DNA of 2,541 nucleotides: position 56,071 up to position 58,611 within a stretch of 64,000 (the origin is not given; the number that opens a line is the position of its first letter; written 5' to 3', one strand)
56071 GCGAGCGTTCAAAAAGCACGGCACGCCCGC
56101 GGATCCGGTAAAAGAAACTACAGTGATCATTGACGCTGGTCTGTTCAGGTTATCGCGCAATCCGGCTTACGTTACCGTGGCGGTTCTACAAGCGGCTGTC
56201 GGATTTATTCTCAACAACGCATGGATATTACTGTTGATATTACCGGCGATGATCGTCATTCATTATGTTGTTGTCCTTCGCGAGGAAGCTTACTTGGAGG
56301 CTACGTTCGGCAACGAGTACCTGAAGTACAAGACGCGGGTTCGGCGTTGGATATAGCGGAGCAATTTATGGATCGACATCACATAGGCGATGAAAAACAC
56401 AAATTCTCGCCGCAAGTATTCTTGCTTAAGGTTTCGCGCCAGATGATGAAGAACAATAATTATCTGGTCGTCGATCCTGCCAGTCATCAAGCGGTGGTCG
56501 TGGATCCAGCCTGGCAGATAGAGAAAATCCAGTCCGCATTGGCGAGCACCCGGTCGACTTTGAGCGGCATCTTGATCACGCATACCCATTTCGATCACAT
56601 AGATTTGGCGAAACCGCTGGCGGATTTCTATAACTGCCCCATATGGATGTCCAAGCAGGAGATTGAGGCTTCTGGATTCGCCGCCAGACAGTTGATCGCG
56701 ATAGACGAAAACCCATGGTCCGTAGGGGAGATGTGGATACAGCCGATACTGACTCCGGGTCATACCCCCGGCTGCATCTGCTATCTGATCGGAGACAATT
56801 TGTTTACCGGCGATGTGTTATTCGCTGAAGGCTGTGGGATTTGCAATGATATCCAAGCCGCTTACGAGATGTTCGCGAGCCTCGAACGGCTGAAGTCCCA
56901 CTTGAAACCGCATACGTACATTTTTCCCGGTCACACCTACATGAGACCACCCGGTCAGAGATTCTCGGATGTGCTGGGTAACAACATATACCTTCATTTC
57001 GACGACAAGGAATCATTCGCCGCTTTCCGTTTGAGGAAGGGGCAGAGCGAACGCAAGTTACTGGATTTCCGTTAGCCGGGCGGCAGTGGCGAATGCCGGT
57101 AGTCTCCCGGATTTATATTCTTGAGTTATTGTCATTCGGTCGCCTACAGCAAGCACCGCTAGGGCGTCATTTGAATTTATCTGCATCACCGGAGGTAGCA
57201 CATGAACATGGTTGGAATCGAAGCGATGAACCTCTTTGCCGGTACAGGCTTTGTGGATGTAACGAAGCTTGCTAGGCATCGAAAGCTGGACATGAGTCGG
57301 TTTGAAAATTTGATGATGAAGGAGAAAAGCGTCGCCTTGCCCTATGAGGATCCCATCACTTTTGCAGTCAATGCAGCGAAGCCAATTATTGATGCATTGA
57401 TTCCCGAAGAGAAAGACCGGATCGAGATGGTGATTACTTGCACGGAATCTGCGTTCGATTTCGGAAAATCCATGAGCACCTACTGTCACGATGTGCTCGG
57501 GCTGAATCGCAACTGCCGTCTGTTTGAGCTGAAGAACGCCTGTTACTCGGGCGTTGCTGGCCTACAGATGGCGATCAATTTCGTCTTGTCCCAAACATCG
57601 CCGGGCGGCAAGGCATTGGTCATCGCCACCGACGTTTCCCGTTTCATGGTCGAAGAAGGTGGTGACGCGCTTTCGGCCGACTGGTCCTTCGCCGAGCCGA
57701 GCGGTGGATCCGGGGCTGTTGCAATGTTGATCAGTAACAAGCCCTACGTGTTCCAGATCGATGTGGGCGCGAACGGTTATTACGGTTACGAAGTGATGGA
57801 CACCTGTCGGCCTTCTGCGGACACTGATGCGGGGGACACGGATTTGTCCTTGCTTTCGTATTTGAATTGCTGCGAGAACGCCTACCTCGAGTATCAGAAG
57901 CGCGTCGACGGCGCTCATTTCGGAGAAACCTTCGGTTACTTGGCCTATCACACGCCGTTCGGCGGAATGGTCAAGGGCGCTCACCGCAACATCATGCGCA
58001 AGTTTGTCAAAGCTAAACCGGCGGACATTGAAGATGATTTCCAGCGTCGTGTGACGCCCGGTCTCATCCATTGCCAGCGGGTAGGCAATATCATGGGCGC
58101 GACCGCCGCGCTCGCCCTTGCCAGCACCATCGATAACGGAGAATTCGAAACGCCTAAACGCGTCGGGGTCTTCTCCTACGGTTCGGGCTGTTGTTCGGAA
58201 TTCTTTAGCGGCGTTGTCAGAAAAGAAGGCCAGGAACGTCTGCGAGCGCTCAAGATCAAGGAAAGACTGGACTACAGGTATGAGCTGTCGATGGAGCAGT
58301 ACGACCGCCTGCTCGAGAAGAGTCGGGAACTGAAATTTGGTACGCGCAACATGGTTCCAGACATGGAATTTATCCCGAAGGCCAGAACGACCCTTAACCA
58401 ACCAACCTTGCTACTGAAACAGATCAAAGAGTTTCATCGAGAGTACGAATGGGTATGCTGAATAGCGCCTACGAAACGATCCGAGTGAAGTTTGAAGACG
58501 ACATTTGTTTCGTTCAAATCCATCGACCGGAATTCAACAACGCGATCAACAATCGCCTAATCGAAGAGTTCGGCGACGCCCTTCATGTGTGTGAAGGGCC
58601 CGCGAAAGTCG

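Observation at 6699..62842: Orphan ~56-kb trans-AT PKS cluster: 10 KS modules, pure polyketide, three beta-branches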

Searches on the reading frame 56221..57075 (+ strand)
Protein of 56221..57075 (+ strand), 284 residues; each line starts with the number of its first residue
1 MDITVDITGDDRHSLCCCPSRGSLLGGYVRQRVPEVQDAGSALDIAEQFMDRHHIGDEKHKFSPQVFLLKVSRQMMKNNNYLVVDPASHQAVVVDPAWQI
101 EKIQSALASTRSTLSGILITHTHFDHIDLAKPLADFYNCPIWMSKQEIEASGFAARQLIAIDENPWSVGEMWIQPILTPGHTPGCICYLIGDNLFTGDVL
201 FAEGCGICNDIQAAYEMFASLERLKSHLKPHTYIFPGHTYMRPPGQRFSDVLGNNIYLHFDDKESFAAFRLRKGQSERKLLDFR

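Call 4: search_protein_families(library=pfam, proteins=[window:56221-57075:+])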
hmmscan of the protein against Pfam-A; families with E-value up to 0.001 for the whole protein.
window:56221-57075:+ (284 aa): 1 family
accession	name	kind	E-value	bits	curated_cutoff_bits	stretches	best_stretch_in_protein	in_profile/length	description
PF00753.33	Lactamase_B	-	5.4e-16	59.5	22.7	1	79-238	7-196/196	Metallo-beta-lactamase superfamily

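Call 61: search_protein_families(library=ncbifam, proteins=[window:56368-57075:+], max_evalue=0.001)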
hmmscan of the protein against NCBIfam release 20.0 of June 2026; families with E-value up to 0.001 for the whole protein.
window:56368-57075:+ (235 aa): 8 families
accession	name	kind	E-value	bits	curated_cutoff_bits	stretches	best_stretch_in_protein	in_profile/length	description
NF041804.1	MBL_fold_SolJ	exception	2.4e-82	275.5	350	1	17-234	6-223/224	solanimycin biosynthesis MBL-fold hydrolase SolJ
TIGR03413.1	GSH_gloB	equivalog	3.1e-28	98.8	200.8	1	28-193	9-168/248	hydroxyacylglutathione hydrolase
NF007597.0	PRK10241.1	equivalog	8e-17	61.3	421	1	29-191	11-167/251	hydroxyacylglutathione hydrolase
NF040641.1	bifunc_ST_SDO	equivalog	4.5e-10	39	625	1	64-220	201-378/423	bifunctional sulfur transferase/dioxygenase Blh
NF012229.1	bla_class_B_core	domain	2.1e-06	28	100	1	33-140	18-137/139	metallo-beta-lactamase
NF033105.1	bla_subclass_B3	equivalog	7.2e-05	22.2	240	0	113-142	127-156/257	subclass B3 metallo-beta-lactamase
NF000469.2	CAR_gen_B3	exception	0.00041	19.4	500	0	67-177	115-244/311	CAR family subclass B3 metallo-beta-lactamase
NF000427.2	blaCAU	exception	0.00087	18.6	500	0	49-136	50-153/262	CAU/MBL1b family subclass B3 metallo-beta-lactamase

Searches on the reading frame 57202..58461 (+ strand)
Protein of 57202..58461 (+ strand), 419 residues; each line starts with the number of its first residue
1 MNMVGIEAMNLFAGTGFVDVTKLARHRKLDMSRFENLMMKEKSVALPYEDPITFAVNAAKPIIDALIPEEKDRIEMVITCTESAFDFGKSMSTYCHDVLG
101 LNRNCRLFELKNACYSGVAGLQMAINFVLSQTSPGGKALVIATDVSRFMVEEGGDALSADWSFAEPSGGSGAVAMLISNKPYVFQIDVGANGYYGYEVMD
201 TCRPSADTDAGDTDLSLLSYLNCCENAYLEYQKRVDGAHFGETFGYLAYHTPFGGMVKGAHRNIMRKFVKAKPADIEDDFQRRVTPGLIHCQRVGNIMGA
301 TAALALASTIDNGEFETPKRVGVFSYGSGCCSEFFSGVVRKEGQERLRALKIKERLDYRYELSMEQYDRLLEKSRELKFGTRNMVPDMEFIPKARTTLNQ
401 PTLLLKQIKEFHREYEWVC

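Call 4: search_protein_families(library=pfam, proteins=[window:57202-58461:+])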
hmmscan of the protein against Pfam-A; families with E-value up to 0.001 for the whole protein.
window:57202-58461:+ (419 aa): 2 families
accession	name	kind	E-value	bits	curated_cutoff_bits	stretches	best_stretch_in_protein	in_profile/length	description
PF08540.16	HMG_CoA_synt_C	-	7.5e-20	72.1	25.1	1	277-414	137-276/280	Hydroxymethylglutaryl-coenzyme A synthase C terminal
PF01154.23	HMG_CoA_synt_N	-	3.8e-10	40.4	25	1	4-179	5-171/174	Hydroxymethylglutaryl-coenzyme A synthase N terminal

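Call 7: find_encoding_contigs(protein=window:57202-58461:+, flank=10000, max_places=6)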
Protein window:57202-58461:+ (419 aa): 6 contigs read that carry it; 3 places shown.
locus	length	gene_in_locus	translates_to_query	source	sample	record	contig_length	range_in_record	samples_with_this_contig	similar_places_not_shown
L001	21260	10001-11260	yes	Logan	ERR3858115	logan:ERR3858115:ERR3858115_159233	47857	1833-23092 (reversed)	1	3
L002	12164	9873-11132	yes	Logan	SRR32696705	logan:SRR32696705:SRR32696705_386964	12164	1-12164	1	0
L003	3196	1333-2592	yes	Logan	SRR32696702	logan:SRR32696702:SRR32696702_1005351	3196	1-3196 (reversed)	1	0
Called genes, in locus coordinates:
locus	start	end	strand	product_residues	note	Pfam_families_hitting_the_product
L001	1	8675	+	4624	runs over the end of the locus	PF21089:PKS_DH_N, PF14765:PS-DH, PF00106:adh_short, PF08659:KR, PF00550:PP-binding, PF00109:ketoacyl-synt, PF02801:Ketoacyl-synt_C, PF16197:KAsynt_C_assoc, +29 more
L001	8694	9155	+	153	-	PF04191:PEMT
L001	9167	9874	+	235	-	PF00753:Lactamase_B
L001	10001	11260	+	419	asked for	PF01154:HMG_CoA_synt_N, PF08540:HMG_CoA_synt_C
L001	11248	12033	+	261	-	PF00378:ECH_1, PF16113:ECH_2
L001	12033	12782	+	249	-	PF00378:ECH_1, PF16113:ECH_2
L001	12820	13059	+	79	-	-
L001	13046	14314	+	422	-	PF00109:ketoacyl-synt, PF02801:Ketoacyl-synt_C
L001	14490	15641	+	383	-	PF00698:Acyl_transf_1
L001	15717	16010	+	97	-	-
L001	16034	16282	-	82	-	-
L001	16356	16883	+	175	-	-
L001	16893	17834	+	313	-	PF00698:Acyl_transf_1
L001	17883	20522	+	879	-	PF06325:PrmA (faint), PF22528:PRMT_C (faint), PF02475:TRM5-TYW2_MTfase (weak)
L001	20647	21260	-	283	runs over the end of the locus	PF22624:AASDHPPT_N, PF01648:ACPS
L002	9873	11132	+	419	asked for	PF01154:HMG_CoA_synt_N, PF08540:HMG_CoA_synt_C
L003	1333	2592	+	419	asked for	PF01154:HMG_CoA_synt_N, PF08540:HMG_CoA_synt_C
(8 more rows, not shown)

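Call 9: find_related_loci(query=window:57202-58461:+, collection=genome_contigs, flank=10000)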
Query window:57202-58461:+ (419 aa) in genome_contigs; peptide patterns used: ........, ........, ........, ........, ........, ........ (x = any residue, [..] = any of these).
443 stretches matched a pattern; 390 encode a relative of the query (tblastn E <= 1e-3); the best 80 are kept; 80 distinct loci.
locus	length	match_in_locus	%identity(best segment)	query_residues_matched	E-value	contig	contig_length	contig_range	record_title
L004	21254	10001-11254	91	1-418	0e+0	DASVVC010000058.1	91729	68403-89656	MAG TPA_asm: Telluria sp. isolate SMAG_U3333 k141_532268, whole genome shotgun sequence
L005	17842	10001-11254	87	1-418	0e+0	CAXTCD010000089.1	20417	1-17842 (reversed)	MAG TPA_asm: uncultured Rhizobacter sp. isolate public_ERR4179391_metawrap_bin.4 genome assembly, contig: public_ERR4179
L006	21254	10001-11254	87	1-418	0e+0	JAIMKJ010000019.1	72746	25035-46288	MAG: Thermomonas sp. isolate GA_180221_E-1-2-MAG-66_11 NODE_51_length_72874_cov_7.350431, whole genome shotgun sequence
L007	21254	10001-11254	86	1-418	0e+0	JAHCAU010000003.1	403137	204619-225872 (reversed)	MAG: Lysobacter sp. isolate ACE_PRO74 PRO74_3, whole genome shotgun sequence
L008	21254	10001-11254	86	1-418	0e+0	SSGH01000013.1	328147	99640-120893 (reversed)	MAG: Lysobacter sp. isolate Bin_5_1 c_000000037007, whole genome shotgun sequence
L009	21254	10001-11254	84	1-418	0e+0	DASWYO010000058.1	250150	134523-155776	MAG TPA_asm: Lysobacteraceae bacterium isolate SMAG_U3713 k141_269895, whole genome shotgun sequence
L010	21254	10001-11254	84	1-418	0e+0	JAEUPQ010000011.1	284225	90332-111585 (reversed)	MAG: Lysobacteraceae bacterium isolate new MAG-229 k141_18069, whole genome shotgun sequence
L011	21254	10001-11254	84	1-418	0e+0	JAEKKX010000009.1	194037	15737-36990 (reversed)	MAG: Lysobacterales bacterium isolate SH_71_25 SH_S37_scaffold_16, whole genome shotgun sequence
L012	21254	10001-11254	84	1-418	0e+0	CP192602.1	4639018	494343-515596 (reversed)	MAG: Lysobacter sp. BL-A-41-H3 isolate Passages #2 and #5 chromosome, complete genome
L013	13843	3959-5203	84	4-418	0e+0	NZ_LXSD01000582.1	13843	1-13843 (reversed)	Lysobacter enzymogenes strain 521 703, whole genome shotgun sequence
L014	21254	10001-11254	84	1-418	0e+0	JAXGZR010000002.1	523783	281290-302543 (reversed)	MAG: Desulfobulbus sp. isolate AnMBR.bin541 bin541_2, whole genome shotgun sequence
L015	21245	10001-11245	85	4-418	0e+0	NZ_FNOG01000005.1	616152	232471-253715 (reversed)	Lysobacter enzymogenes strain ATCC 29487, whole genome shotgun sequence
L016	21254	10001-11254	83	1-418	0e+0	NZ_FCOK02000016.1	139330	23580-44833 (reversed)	Caballeronia udeis isolate LMG 27134, whole genome shotgun sequence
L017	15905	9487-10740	84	1-418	0e+0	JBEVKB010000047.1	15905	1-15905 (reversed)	MAG: Steroidobacteraceae bacterium isolate T4R1BO_autometa_bin_28 T4R1BO_autometa_bin_28_k133_32677332, whole genome sho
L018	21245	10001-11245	83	4-418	0e+0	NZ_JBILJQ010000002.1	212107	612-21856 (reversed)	MAG: Aquimonas sp. isolate ME2017-06-17_3300042311_group7_bin143 Rohwer_bin2496_scaffold_12_c1, whole genome shotgun seq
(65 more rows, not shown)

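Call 40: search_protein_families(library=pfam, proteins=[L001:15717-16007:+, L001:16356-16880:+, L001:16893-17831:+, L001:17883-20519:+], max_evalue=0.0001)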
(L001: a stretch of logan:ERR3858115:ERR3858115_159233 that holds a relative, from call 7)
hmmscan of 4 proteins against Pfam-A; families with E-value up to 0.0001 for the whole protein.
L001:15717-16007:+ (97 aa): 0 families

L001:16356-16880:+ (175 aa): 0 families

L001:16893-17831:+ (313 aa): 1 family
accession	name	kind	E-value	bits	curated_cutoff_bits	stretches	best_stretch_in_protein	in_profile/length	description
PF00698.26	Acyl_transf_1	-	4.7e-35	122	32.7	1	6-308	1-304/319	Acyl transferase domain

L001:17883-20519:+ (879 aa): 6 families
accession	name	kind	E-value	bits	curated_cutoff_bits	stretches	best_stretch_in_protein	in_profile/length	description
PF22528.1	PRMT_C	-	2.5e-09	37.7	27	0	703-779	50-131/164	Arginine methyltransferase oligomerization subdomain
PF02475.24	TRM5-TYW2_MTfase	-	6.9e-06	26.5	28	1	538-654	27-148/164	TRM5/TYW2 methyltransferase domain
PF06325.19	PrmA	-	2e-05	24.7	22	1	549-604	161-217/296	Ribosomal protein L11 methyltransferase (PrmA)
PF13649.12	Methyltransf_25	-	2.7e-05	25.2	27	0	553-616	1-63/97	Methyltransferase domain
PF13371.12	TPR_9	-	3e-05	24.4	35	0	51-103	10-62/73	Tetratricopeptide repeat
PF00515.34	TPR_1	-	3.4e-05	23.9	27.8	0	74-101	5-32/34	Tetratricopeptide repeat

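Call 61: search_protein_families(library=ncbifam, proteins=[L001:17883-20519:+, L001:16356-16880:+, L001:16893-17831:+], max_evalue=0.001)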
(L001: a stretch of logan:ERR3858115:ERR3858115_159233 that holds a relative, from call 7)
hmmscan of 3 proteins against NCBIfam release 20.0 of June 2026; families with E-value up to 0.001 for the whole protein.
L001:17883-20519:+ (879 aa): 9 families
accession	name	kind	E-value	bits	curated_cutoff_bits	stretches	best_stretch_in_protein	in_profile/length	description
NF001790.0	PRK00517.3-3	equivalog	1.1e-06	28.2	269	1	547-601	120-174/262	50S ribosomal protein L11 methyltransferase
NF043040.1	corrin_prot_MT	hypoth_equivalog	2e-06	27.4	180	1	539-612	32-103/216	corrinoid protein-associated methyltransferase CpaM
NF040959.1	MamA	equivalog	3.6e-06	26.5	200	1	46-144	81-179/204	magnetosome protein MamA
TIGR00406.1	prmA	equivalog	1.8e-05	24.4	183.15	1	549-606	159-216/288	50S ribosomal protein L11 methyltransferase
TIGR01444.1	fkbM_fam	subfamily_domain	4e-05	24.1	37.7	0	552-604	1-53/143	FkbM family methyltransferase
TIGR02917.1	PEP_TPR_lipo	equivalog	5.5e-05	21.2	312.2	1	41-149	572-680/899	XrtA/PEP-CTERM system TPR-repeat protein PrsT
NF000468.1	Erm37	exception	0.00013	22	350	1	529-584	12-66/179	23S rRNA (adenine(2058)-N(6))-methyltransferase Erm(37)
NF001241.0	PRK00216.1-2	equivalog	0.00038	20.2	327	1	534-612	36-107/231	demethylmenaquinone methyltransferase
NF011529.0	PRK14968.1-3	equivalog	0.00054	19.4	162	1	542-603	27-86/198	putative methyltransferase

L001:16356-16880:+ (175 aa): 8 families
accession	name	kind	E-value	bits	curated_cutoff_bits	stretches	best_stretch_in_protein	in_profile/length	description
NF008349.0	PRK11132.1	equivalog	1.2e-50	172.1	397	1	2-155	106-258/273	serine O-acetyltransferase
TIGR01172.1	cysE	equivalog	3.1e-41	141.1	210.65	1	2-138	26-162/162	serine O-acetyltransferase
NF041874.1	EPS_EpsC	equivalog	1.7e-31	109.2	150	1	3-143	27-167/168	serine O-acetyltransferase EpsC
NF007564.0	PRK10191.1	equivalog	1.5e-07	31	196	1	35-139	55-158/162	colanic acid biosynthesis acetyltransferase WcaB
TIGR04016.1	WcaB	equivalog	5.5e-07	29.3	194.65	1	35-139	39-142/146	colanic acid biosynthesis acetyltransferase WcaB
TIGR03532.1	DapD_Ac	equivalog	0.00021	21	231.75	1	45-144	118-215/231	2,3,4,5-tetrahydropyridine-2,6-dicarboxylate N-acetyltransferase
NF050158.1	CarbAnhydGPos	equivalog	0.00063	19.4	250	0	45-142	50-142/172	gamma carbonic anhydrase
NF058585.1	HptprglPActTf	PfamEq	0.00072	19.1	300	0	96-146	113-163/172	heptaprenylglyceryl phosphate O-acetyltransferase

L001:16893-17831:+ (313 aa): 8 families
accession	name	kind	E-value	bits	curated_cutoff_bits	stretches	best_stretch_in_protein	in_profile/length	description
NF045894.1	PKS_plus_SDR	equivalog_domain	3.9e-56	190.4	1740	1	3-310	530-839/1515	type I polyketide synthase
TIGR00128.1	fabD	equivalog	2.4e-32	112.6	260.9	1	4-280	2-283/290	ACP S-malonyltransferase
TIGR03131.1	malonate_mdcH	equivalog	2e-25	89.8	297.9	1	6-281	2-273/297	malonate decarboxylase subunit epsilon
NF037940.1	PKS_MbtD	equivalog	2.8e-23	81.9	1150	1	3-276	90-366/978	mycobactin polyketide synthase MbtD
NF037941.1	PKS_NbtC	equivalog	1.5e-21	76.1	1150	1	4-282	96-382/1027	nocobactin polyketide synthase NbtC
NF040607.1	mycolic_Pks13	equivalog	6.2e-19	67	2100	1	3-123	663-780/1680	polyketide synthase Pks13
NF041183.1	Pks2_ls1_myc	equivalog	1.1e-17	62.3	2400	1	6-258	534-788/2086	sulfolipid-1 biosynthesis phthioceranic/hydroxyphthioceranic acid synthase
TIGR02813.1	omega_3_PfaA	subfamily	2.4e-11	41.1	1010.1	1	2-280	578-876/2582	polyketide-type polyunsaturated fatty acid synthase PfaA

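Call 62: list_cluster_members(proteins=[P0121, P0241, window:57202-58461:+])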
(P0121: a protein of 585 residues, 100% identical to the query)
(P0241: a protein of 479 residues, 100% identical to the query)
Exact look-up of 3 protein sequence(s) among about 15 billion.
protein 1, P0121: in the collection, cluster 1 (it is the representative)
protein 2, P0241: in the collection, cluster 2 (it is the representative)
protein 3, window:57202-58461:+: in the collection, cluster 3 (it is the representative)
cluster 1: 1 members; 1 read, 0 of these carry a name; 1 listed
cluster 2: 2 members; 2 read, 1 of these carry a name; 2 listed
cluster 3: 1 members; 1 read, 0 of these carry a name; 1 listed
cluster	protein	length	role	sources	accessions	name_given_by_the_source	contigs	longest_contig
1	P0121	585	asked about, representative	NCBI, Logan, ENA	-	-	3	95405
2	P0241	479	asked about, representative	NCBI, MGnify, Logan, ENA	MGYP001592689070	FL=1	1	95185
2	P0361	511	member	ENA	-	-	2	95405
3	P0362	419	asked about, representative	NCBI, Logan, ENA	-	-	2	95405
